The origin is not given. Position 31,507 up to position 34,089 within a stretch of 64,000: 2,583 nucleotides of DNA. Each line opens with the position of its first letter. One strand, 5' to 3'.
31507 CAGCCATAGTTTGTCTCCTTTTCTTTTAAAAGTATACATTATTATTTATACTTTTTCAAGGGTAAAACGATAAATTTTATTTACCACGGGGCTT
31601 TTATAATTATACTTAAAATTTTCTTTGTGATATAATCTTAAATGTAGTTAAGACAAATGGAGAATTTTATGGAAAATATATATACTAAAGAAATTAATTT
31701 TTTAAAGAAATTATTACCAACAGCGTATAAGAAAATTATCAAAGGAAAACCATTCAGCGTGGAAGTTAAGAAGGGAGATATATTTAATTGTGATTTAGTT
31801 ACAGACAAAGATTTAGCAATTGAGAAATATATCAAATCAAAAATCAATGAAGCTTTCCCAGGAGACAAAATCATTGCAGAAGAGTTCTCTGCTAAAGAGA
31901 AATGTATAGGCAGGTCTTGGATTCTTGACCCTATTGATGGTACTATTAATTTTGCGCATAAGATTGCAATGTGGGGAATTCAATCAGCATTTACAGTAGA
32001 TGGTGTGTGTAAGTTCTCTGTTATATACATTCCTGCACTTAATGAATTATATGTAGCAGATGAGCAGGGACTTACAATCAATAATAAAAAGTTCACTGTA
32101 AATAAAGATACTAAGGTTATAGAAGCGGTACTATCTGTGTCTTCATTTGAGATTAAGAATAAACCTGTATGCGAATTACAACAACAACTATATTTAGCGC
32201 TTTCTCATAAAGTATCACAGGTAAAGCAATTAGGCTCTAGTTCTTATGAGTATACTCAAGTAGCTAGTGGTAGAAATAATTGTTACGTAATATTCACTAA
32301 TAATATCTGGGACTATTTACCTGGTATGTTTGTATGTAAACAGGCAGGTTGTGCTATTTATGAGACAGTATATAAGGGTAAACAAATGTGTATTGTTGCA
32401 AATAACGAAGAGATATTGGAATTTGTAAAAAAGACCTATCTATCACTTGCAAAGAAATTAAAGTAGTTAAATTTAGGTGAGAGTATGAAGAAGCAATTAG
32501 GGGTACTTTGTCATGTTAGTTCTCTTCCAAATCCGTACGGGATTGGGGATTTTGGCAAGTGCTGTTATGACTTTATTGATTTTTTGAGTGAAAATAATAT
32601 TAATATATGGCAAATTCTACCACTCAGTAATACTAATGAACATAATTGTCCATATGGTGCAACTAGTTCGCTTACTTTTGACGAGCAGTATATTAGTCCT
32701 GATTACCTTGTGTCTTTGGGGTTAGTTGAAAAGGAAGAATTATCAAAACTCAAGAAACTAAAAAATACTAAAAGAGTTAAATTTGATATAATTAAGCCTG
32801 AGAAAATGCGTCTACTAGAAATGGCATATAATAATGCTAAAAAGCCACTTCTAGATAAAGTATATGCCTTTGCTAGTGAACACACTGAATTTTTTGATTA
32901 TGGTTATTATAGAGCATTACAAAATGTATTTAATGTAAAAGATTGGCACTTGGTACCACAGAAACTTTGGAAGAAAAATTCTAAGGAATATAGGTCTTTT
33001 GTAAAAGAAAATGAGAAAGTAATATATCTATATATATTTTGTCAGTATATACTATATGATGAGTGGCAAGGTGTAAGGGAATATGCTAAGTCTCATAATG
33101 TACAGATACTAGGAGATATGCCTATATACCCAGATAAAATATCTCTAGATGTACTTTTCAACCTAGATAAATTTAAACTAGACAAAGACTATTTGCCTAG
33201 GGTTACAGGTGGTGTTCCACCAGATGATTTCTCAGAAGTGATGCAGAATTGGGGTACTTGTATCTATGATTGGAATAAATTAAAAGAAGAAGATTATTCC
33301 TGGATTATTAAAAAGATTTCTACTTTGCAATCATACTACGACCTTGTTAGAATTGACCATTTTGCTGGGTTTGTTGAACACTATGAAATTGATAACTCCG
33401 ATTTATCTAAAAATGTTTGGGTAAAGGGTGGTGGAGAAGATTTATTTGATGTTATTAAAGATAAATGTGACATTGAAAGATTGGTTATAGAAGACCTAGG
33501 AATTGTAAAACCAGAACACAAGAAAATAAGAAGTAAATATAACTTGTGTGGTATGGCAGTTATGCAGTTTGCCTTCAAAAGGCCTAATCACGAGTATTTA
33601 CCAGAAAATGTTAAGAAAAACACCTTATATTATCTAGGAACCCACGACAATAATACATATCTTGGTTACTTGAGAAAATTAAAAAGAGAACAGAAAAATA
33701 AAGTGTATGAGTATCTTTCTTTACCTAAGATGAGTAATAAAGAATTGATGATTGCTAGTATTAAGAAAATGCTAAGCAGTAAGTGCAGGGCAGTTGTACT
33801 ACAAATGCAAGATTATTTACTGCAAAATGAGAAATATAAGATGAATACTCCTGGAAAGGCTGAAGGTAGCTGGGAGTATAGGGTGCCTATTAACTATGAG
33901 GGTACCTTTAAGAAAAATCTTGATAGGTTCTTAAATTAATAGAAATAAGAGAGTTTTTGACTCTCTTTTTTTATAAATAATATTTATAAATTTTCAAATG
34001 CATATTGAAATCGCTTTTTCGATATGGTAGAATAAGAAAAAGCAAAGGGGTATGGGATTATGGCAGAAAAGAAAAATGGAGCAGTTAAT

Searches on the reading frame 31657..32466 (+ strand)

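Call 13: search_protein_families(library=pfam, proteins=[window:31657-32466:+], max_evalue=0.01)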
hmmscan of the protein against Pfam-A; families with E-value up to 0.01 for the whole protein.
window:31657-32466:+ (269 aa): 1 family
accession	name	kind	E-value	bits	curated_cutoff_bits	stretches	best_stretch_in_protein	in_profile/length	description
PF00459.30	Inositol_P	-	6.7e-39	134.4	27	1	31-239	26-240/271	Inositol monophosphatase family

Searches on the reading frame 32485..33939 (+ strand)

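Call 13: search_protein_families(library=pfam, proteins=[window:32485-33939:+], max_evalue=0.01)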
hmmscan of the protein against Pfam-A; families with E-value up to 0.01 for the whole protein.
window:32485-33939:+ (484 aa): 1 family
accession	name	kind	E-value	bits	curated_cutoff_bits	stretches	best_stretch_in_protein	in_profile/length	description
PF02446.23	Glyco_hydro_77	-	5.1e-120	401.9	25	1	10-468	2-460/465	4-alpha-glucanotransferase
